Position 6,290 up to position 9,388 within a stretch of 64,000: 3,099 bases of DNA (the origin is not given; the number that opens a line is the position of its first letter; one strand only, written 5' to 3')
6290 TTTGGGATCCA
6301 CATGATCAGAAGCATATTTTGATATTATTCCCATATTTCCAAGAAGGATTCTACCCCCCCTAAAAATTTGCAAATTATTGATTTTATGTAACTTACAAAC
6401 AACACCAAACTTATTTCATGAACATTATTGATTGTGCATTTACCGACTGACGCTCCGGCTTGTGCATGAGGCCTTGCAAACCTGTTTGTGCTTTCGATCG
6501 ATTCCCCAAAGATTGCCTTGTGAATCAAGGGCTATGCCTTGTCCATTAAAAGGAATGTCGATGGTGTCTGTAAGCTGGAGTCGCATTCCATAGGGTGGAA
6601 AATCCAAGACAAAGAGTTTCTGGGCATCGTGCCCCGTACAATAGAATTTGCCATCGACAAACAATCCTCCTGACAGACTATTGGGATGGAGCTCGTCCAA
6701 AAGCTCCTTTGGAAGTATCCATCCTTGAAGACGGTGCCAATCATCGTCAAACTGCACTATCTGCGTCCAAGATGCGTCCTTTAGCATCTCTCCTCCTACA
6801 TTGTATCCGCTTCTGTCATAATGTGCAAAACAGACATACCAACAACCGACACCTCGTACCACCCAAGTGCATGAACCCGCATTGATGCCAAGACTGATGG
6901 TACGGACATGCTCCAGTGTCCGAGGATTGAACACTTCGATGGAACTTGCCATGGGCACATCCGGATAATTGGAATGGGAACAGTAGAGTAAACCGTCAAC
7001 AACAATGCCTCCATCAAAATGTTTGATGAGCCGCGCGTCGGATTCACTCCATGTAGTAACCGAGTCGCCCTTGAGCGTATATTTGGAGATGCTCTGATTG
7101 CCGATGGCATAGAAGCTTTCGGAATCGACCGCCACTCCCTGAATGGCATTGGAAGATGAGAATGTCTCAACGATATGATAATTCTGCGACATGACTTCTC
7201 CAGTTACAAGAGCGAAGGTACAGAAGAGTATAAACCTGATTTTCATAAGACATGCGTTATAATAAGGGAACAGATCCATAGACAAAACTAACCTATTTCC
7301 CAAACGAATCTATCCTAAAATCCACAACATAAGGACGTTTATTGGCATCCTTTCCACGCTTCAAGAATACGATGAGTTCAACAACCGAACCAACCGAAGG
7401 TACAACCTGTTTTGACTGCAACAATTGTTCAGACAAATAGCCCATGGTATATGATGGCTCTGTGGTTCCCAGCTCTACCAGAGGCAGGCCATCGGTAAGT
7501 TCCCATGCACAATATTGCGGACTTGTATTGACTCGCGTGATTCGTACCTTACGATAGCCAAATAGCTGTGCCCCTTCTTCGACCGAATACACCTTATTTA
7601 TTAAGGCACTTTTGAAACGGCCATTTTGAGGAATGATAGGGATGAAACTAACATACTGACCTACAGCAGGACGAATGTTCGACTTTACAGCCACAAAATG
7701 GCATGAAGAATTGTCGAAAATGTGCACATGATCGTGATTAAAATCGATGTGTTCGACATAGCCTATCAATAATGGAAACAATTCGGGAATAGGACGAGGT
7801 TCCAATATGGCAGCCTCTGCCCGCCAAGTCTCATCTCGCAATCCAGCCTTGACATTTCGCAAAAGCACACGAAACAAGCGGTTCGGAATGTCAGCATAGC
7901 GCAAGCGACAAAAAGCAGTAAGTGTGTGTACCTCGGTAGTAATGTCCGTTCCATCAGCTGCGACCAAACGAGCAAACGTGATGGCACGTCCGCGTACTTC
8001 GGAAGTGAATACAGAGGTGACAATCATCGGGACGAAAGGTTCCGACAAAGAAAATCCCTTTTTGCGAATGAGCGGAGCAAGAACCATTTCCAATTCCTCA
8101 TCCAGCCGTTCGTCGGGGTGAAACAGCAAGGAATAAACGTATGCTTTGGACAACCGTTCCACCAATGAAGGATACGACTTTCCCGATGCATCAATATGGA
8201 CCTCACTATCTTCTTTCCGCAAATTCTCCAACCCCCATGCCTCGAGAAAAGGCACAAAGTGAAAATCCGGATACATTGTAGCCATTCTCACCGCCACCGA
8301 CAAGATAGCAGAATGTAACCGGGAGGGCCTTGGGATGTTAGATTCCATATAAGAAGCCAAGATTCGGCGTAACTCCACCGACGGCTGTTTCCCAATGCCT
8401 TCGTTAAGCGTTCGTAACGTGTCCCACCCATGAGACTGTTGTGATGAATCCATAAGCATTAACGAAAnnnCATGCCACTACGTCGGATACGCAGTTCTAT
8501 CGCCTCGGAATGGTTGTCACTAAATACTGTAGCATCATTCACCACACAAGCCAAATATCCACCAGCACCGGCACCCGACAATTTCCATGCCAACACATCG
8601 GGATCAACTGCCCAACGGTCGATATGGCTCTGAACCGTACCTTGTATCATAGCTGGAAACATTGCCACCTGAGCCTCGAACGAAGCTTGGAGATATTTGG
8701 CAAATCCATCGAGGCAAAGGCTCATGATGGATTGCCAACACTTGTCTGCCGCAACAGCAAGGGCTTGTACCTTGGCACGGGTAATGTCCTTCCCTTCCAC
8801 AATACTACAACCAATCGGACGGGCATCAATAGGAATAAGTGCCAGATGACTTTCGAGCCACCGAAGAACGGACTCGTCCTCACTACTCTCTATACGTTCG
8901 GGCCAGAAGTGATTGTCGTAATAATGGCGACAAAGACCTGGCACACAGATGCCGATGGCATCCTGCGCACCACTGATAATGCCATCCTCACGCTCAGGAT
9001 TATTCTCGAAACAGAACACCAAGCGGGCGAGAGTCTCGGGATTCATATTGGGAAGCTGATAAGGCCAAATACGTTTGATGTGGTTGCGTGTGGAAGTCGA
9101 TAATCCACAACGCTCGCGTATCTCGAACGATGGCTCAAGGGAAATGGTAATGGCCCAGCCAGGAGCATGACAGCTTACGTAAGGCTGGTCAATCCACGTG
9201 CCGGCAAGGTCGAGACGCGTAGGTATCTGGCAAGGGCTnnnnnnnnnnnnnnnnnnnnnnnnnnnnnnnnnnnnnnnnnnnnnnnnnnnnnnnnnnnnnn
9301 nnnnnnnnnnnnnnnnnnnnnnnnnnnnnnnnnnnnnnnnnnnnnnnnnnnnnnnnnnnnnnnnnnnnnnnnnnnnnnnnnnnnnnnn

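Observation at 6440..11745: GH29 fucosidase co-transcribed with sugar-activation and glycan-synthesis genes: possible harvest-to-surface salvage operon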

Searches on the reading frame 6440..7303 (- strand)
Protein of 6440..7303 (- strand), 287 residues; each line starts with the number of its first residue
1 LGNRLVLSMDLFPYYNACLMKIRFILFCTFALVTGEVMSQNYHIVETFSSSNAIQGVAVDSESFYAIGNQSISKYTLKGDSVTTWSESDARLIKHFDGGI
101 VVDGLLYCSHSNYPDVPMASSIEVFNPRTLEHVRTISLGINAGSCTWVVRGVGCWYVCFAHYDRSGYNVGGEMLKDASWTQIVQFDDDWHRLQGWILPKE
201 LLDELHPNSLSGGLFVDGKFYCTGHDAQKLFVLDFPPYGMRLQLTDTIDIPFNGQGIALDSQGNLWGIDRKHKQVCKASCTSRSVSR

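Call 4: search_protein_families(library=pfam, proteins=[window:6440-7303:-], max_evalue=0.01)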
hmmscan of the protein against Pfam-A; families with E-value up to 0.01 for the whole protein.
window:6440-7303:- (287 aa): 0 families

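Call 5: search_protein_families(library=ncbifam, proteins=[window:6440-7303:-], max_evalue=0.01)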
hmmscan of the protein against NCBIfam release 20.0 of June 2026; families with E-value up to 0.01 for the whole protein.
window:6440-7303:- (287 aa): 0 families

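Call 45: find_homologous_proteins(query=window:6440-7246:-)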
Query window:6440-7246:- (268 aa): 569 proteins with E <= 0.001 among 819 candidates; the best 120 are listed.
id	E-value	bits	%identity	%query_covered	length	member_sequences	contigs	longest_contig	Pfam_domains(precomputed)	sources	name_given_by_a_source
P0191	5.2e-152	523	84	97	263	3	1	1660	-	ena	-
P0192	4.6e-149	513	83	97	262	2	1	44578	-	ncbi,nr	ncbi:MAG: hypothetical protein Q4E55_00475 [Bacteroidales bacterium]|nr:hypothetical protein [Bacter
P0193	4.3e-124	431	68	97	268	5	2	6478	-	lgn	-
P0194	1.9e-123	429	70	94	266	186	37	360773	-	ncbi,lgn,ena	-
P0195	4.7e-123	428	69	96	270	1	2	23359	-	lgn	-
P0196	9.6e-123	427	69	98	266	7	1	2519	-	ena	-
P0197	3.7e-120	418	67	97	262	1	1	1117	-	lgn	-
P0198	4.6e-119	415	69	91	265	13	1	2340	-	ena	-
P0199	1.3e-118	413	71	90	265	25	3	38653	-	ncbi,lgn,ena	-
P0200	1.9e-118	413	71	90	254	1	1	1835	-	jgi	-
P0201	4.8e-118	411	67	95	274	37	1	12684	-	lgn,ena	-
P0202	6.1e-118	411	66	94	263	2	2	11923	-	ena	-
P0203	1.3e-117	410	66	97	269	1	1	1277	-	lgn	-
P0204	2.2e-117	409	66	97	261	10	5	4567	-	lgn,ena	-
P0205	2.6e-117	409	66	96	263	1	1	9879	-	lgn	-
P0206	4.5e-116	405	63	98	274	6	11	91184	-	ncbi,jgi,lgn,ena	-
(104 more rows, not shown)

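Call 46: find_encoding_contigs(protein=P0194, flank=5000, max_places=5)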
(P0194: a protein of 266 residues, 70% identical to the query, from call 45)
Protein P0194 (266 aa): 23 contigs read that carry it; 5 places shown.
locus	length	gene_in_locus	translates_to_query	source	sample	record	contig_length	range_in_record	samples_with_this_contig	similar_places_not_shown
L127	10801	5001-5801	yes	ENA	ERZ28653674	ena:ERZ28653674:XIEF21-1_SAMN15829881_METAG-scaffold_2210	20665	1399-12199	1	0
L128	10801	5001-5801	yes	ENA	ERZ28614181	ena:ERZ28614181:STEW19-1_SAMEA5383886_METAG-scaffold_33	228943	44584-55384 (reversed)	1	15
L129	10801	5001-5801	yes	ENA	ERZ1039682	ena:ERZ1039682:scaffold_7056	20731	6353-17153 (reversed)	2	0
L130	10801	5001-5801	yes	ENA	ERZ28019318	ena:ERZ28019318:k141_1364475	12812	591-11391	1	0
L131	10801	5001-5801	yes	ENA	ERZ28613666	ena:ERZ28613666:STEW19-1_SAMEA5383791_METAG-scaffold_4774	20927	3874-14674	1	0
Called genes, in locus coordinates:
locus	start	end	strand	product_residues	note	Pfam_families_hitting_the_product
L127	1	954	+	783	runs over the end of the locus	?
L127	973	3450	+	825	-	PF14498:Glyco_hyd_65N_2, PF22124:Glyco_hydro_95_cat, PF21307:Glyco_hydro_95_C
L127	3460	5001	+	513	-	PF16396:DUF5005 (faint), PF04616:Glyco_hydro_43, PF17851:GH43_C2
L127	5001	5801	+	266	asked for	-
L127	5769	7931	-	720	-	PF17389:Bac_rhamnosid6H, PF17390:Bac_rhamnosid_C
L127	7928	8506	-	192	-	-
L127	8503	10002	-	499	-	PF12708:Pect-lyase_RHGA_epim (faint), PF00295:Glyco_hydro_28, PF13229:Beta_helix (faint)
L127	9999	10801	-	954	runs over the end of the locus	PF17132:Glyco_hydro_106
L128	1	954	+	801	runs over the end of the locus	PF00933:Glyco_hydro_3, PF01915:Glyco_hydro_3_C, PF14310:Fn3-like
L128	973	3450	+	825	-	PF14498:Glyco_hyd_65N_2, PF22124:Glyco_hydro_95_cat, PF21307:Glyco_hydro_95_C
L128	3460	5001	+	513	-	PF04616:Glyco_hydro_43, PF17851:GH43_C2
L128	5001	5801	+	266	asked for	-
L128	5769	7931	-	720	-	PF17389:Bac_rhamnosid6H, PF17390:Bac_rhamnosid_C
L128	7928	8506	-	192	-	-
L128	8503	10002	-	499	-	PF12708:Pect-lyase_RHGA_epim (faint), PF00295:Glyco_hydro_28, PF13229:Beta_helix (faint)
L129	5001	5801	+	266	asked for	-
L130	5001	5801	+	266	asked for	-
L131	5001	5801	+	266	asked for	-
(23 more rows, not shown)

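Call 47: find_encoding_contigs(protein=P0206, flank=5000, max_places=4)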
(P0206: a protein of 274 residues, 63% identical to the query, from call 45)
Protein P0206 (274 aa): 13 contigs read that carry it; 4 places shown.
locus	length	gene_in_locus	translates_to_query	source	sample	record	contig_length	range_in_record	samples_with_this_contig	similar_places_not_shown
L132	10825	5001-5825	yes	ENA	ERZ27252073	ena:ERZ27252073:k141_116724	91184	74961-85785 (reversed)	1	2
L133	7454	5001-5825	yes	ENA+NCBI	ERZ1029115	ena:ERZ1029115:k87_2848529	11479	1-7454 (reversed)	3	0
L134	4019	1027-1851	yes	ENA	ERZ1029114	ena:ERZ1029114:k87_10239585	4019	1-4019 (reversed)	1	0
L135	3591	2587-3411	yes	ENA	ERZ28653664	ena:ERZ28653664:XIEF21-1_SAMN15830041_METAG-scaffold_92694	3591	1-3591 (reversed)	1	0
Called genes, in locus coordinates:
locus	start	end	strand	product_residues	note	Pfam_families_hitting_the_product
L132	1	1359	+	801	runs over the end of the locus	PF06439:3keto-disac_hyd, PF02018:CBM_4_9, PF22848:ASD1_dom, PF06964:Alpha-L-AF_C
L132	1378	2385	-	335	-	PF04616:Glyco_hydro_43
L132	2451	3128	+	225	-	PF17415:NigD_C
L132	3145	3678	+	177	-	PF04542:Sigma70_r2, PF08281:Sigma70_r4_2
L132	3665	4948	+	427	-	PF13568:OMP_b-brl_2 (weak)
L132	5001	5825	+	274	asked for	-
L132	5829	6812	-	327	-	PF01408:GFO_IDH_MocA, PF03807:F420_oxidored (faint), PF22725:GFO_IDH_MocA_C3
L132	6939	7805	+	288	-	PF01261:AP_endonuc_2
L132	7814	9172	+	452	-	PF01408:GFO_IDH_MocA, PF22725:GFO_IDH_MocA_C3 (faint), PF19051:GFO_IDH_MocA_C2 (faint)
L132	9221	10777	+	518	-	PF07556:DUF1538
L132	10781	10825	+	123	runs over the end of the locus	-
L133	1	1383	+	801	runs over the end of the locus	PF06439:3keto-disac_hyd, PF02018:CBM_4_9, PF22848:ASD1_dom, PF06964:Alpha-L-AF_C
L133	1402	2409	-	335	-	PF04616:Glyco_hydro_43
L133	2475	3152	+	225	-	PF17415:NigD_C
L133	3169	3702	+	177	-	PF04542:Sigma70_r2, PF08281:Sigma70_r4_2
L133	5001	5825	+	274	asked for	-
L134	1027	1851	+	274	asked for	-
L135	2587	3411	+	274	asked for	-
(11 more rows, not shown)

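Call 51: search_solved_structures(query=A3, max_evalue=10)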
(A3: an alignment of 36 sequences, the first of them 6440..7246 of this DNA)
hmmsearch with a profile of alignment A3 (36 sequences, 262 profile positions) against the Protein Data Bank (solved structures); distinct sequences matched with E-value up to 10: 27.
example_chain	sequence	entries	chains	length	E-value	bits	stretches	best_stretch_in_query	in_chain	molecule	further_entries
7zqg_A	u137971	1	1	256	3.3e-07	32.9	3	190-258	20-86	Pizza6-KSH-TSH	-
7zq2_A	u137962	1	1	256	4.2e-07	32.5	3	190-258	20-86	Pizza6-RSH-TSH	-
6rej_A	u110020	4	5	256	1.5e-06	30.7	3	189-258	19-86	Pizza6-SH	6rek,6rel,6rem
6qsd_A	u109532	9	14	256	2e-06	30.3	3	189-258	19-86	Pizza6S | Pizza6-S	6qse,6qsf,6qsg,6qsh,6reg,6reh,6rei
6ren_A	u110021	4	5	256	2.1e-06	30.3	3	189-258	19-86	3fPizza6-SH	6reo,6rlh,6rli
6f0t_A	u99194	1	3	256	2.2e-06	30.2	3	189-258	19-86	Pizza6-SFW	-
7zcj_A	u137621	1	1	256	2.6e-06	29.9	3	194-258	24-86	Pizza6-TNH-TSH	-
6i37_A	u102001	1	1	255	2.9e-06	29.8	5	189-258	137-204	nv1Pizza6-AYW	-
6i3b_A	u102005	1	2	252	3e-06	29.8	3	189-258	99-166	cPizza6-AYW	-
6i38_A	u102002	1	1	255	3e-06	29.7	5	189-258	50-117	nv2Pizza6-AYW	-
6f0q_A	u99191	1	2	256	3e-06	29.7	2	189-258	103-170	Pizza6-AYW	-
6f0s_A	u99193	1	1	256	3.4e-06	29.6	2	189-258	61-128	Pizza6-SYW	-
7zpz_A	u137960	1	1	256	4.7e-06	29.1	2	189-258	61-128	Pizza6-TSR-TSH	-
3ww9_A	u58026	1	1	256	1.4e-05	27.5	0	194-258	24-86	pizza6 protein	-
7zpw_A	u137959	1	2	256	1.6e-05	27.4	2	189-258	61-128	Pizza6-TSK-TSH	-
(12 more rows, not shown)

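Call 62: predict_structure(alignment_id=A3)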
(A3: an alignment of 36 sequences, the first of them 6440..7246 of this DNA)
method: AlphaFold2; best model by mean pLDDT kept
length: 268 residues; sequences in the alignment: 36
mean_pLDDT: 91.1   pTM: 0.87
mean pLDDT of the five models: 91.1, 90.5, 90.5, 90.4, 89.3
residues with pLDDT >= 90: 208; 70-90: 35; 50-70: 17; < 50: 8
segments of 3 or more residues with pLDDT < 50: 150-152, 266-268
pLDDT, mean of each block of 10 residues (from residue 1): 80 68 93 98 98 98 98 95 98 87 98 97 89 98 66 71 98 97 94 97 95 97 97 94 97 97 57
secondary structure, 60 per line:
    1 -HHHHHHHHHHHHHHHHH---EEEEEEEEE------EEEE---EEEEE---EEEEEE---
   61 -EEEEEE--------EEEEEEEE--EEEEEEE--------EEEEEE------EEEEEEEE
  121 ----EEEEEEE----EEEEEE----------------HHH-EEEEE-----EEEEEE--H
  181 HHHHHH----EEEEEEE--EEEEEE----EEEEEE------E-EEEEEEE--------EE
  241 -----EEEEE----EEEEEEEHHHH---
elements in order: H2-18 E22-30 E37-40 E44-48 E52-57 E62-67 E76-83 E86-92 E101-106 E113-120 E125-131 E136-141 E162-166 E172-177 H180-186 E191-197 E200-205 E210-215 E224-230 E246-250 E255-261 H262-265

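Call 64: fold_search(model_id=the predicted structure, library=pdb)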
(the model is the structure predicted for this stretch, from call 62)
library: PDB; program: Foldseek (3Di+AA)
matches with E <= 10: 1324; with E <= 0.001: 594
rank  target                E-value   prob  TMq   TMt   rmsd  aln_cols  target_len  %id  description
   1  2faw_A                6.8e-09  1.00  0.63  0.67   4.4       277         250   10  crystal structure of papaya glutaminyl cyclase (released 2006-10-03)
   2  6xg7                  8.8e-09  1.00  0.52  0.49   8.8       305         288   16  1.3 A Resolution Structure of the of the NHL Repeat Region of D. melanogaster Thin (released 2020-12-16)
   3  5ftt_D                3.9e-08  1.00  0.53  0.54   7.0       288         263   16  Octameric complex of Latrophilin 3 (Lec, Olf) , Unc5D (Ig, Ig2, TSP1) and FLRT2 (LRR) (released 2016-05-04)
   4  5ftt_G                7.2e-08  1.00  0.53  0.41   7.0       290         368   16  Octameric complex of Latrophilin 3 (Lec, Olf) , Unc5D (Ig, Ig2, TSP1) and FLRT2 (LRR) (released 2016-05-04)
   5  7seu_D                7.2e-08  1.00  0.43  0.38   8.8       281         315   12  Crystal structure of E coli contaminant protein YncE co-purified with a plant protein (released 2022-04-20)
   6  7nyq_B                7.9e-08  1.00  0.55  0.53   7.1       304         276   12  Crystal structure of the Mei-P26 NHL domain (released 2022-05-04)
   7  5ftt_C                7.9e-08  1.00  0.55  0.42   7.1       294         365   16  Octameric complex of Latrophilin 3 (Lec, Olf) , Unc5D (Ig, Ig2, TSP1) and FLRT2 (LRR) (released 2016-05-04)
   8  5ftt_H                8.8e-08  1.00  0.51  0.52   7.0       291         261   16  Octameric complex of Latrophilin 3 (Lec, Olf) , Unc5D (Ig, Ig2, TSP1) and FLRT2 (LRR) (released 2016-05-04)
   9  1q7f_A                1.0e-07  1.00  0.54  0.52   6.6       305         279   11  Brain Tumor NHL domain (released 2003-10-21)
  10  7b2r_A                1.0e-07  1.00  0.54  0.52   7.2       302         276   11  Crystal structure of NHL domain of TRIM2 (released 2021-01-13)
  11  6d69                  1.1e-07  1.00  0.52  0.48   9.5       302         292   18  Crystal Structure of the NHL Repeat Region of D. melanogaster Thin (released 2019-04-24)
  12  5ex7_A                2.0e-07  1.00  0.57  0.56   5.7       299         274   13  Crystal structure of Brat NHL domain in complex with an 8-nt hunchback mRNA (released 2015-12-09)
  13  9jur                  2.0e-07  1.00  0.50  0.48   6.0       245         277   12  Crystal Structure of NHL domain of human E3 ubiquitin-protein ligase TRIM71 (released 2025-04-30)
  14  3vgz_C                2.1e-07  1.00  0.45  0.39   8.8       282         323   13  Crystal structure of E. coli YncE (released 2011-11-16)
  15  7qrw                  2.3e-07  1.00  0.54  0.53   6.7       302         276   12  Crystal structure of NHL domain of TRIM3 (released 2022-05-04)
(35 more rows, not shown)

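Call 85: search_protein_families(library=pfam, proteins=[window:6440-7246:-], max_evalue=10)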
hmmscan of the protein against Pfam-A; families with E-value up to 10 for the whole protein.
window:6440-7246:- (268 aa): 0 families

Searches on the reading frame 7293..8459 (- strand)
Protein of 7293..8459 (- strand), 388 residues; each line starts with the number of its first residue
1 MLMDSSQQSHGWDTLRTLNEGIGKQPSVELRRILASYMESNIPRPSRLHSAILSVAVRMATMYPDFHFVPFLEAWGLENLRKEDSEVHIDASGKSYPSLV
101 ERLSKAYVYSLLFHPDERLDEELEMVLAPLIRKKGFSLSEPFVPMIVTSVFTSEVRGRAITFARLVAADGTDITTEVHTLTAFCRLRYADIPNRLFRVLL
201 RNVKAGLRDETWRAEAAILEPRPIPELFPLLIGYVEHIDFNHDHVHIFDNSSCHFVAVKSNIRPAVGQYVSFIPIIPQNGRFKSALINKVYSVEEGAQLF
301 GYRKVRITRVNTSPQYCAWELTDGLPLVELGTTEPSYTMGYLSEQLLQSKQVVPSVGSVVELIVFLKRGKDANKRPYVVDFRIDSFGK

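Call 4: search_protein_families(library=pfam, proteins=[window:7293-8459:-], max_evalue=0.01)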
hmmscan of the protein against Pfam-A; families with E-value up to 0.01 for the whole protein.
window:7293-8459:- (388 aa): 0 families

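Call 5: search_protein_families(library=ncbifam, proteins=[window:7293-8459:-], max_evalue=0.01)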
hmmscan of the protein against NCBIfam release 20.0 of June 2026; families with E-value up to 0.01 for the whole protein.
window:7293-8459:- (388 aa): 0 families

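Call 40: find_homologous_proteins(query=window:7293-8459:-)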
Query window:7293-8459:- (388 aa): 70 proteins with E <= 0.001 among 3975 candidates.
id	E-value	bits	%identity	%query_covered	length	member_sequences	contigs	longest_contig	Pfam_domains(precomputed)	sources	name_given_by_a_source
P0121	2.8e-257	871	100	99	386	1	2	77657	-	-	-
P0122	4.1e-177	607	71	98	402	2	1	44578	-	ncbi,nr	ncbi:MAG: hypothetical protein Q4E55_00480 [Bacteroidales bacterium]|nr:hypothetical protein [Bacter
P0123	4.8e-114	399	49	98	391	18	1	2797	-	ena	-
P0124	2.6e-113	397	48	98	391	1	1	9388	-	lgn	-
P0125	4.2e-113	396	50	97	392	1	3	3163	-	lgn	-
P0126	1.1e-112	395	50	97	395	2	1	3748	-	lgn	-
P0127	8.7e-112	392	48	98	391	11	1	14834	-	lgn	-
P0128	5.6e-110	386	48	98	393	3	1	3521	-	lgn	-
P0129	1.1e-107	378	48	97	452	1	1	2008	-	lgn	-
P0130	1.9e-106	374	48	97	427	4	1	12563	-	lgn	-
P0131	6.6e-106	373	47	98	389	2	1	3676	-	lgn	-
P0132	3.2e-105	370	47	97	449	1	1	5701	-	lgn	-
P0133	6.9e-105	369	47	97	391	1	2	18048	-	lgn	-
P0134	8.1e-105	369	48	96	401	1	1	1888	-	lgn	-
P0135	3.1e-104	367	56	40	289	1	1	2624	-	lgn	-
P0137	2.1e-103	364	47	97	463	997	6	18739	-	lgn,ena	-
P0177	7.0e-49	185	33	95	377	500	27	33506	-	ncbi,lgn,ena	-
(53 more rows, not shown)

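Call 41: find_encoding_contigs(protein=P0177, flank=6000, max_places=4)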
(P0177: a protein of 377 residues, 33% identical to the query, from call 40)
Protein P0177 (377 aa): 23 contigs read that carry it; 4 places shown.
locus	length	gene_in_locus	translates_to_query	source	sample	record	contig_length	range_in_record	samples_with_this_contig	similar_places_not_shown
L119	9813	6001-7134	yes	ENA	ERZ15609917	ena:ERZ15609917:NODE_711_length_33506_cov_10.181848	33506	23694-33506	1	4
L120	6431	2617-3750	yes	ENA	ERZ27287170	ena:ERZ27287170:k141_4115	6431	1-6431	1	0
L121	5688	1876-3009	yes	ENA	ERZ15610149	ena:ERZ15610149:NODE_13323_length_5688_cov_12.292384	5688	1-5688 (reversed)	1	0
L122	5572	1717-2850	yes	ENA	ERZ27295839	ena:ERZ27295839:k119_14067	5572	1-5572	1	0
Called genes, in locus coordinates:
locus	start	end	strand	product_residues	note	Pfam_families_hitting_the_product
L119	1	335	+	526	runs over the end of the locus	-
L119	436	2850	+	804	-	PF11551:Omp28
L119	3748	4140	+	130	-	PF03965:Penicillinase_R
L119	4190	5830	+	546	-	PF05569:Peptidase_M56, PF03544:TonB_C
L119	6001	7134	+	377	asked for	-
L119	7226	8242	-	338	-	-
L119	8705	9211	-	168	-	-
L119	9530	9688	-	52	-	-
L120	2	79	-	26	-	?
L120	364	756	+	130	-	PF03965:Penicillinase_R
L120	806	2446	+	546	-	PF05569:Peptidase_M56, PF03544:TonB_C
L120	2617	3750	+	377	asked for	-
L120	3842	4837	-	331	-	-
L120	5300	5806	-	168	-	-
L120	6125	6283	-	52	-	-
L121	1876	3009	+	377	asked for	-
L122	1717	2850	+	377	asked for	-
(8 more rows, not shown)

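Call 42: find_encoding_contigs(protein=P0137, flank=6000, max_places=4)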
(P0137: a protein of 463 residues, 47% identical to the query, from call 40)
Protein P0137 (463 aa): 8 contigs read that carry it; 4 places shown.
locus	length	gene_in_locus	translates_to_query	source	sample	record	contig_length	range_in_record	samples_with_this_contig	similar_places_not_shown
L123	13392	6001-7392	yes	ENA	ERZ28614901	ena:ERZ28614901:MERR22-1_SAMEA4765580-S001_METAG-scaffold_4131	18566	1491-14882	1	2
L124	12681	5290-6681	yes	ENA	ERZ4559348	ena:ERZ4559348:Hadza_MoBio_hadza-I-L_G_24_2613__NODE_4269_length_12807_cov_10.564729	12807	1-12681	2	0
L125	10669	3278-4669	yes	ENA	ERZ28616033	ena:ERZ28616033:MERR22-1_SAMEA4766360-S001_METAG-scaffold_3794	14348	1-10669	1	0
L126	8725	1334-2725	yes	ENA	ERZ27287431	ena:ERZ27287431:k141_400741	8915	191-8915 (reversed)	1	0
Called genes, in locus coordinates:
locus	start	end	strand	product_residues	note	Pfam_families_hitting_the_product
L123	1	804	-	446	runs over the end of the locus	-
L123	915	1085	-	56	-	-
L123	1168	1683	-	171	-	-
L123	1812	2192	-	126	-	-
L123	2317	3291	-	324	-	PF09992:NAGPA (weak)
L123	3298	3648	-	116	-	PF04397:LytTR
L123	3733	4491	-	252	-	PF16138:DUF4846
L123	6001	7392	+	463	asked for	-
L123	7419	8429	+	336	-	PF00106:adh_short (weak), PF01073:3Beta_HSD, PF01370:Epimerase, PF02719:Polysacc_synt_2, PF04321:RmlD_sub_bind, PF08659:KR (weak), PF16363:GDP_Man_Dehyd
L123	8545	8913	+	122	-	PF22636:FlK, PF03061:4HBT (weak)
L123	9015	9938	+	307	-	PF01207:Dus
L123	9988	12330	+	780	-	PF13084:DUF3943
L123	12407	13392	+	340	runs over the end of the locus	-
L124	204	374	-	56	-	-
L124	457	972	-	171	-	-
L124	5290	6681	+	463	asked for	-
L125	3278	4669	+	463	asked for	-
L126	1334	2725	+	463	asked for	-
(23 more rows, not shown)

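Call 85: search_protein_families(library=pfam, proteins=[window:7293-8459:-], max_evalue=10)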
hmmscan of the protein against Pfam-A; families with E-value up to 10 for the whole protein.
window:7293-8459:- (388 aa): 1 family
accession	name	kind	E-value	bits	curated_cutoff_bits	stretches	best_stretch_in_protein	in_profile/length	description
PF03432.20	Relaxase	-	3.7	8.2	24.6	0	234-251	83-100/132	MobA/VirD2-like, nuclease domain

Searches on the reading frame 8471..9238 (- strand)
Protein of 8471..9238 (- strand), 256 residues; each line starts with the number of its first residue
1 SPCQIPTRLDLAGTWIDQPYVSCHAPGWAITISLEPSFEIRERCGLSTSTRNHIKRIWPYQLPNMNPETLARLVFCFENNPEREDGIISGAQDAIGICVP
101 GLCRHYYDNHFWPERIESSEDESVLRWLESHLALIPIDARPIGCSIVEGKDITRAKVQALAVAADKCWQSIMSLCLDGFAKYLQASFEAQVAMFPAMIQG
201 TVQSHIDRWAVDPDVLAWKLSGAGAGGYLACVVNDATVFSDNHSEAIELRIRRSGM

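Call 66: search_solved_structures(query=window:8471-9238:-, max_evalue=0.01, show_alignments=5)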
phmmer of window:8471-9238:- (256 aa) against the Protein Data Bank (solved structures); distinct sequences matched with E-value up to 0.01: 1.
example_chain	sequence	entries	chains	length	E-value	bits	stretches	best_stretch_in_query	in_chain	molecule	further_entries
9iip_A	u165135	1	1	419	0.0037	19.8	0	5-35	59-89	L-fucokinase/L-fucose-1-P guanylyltransferase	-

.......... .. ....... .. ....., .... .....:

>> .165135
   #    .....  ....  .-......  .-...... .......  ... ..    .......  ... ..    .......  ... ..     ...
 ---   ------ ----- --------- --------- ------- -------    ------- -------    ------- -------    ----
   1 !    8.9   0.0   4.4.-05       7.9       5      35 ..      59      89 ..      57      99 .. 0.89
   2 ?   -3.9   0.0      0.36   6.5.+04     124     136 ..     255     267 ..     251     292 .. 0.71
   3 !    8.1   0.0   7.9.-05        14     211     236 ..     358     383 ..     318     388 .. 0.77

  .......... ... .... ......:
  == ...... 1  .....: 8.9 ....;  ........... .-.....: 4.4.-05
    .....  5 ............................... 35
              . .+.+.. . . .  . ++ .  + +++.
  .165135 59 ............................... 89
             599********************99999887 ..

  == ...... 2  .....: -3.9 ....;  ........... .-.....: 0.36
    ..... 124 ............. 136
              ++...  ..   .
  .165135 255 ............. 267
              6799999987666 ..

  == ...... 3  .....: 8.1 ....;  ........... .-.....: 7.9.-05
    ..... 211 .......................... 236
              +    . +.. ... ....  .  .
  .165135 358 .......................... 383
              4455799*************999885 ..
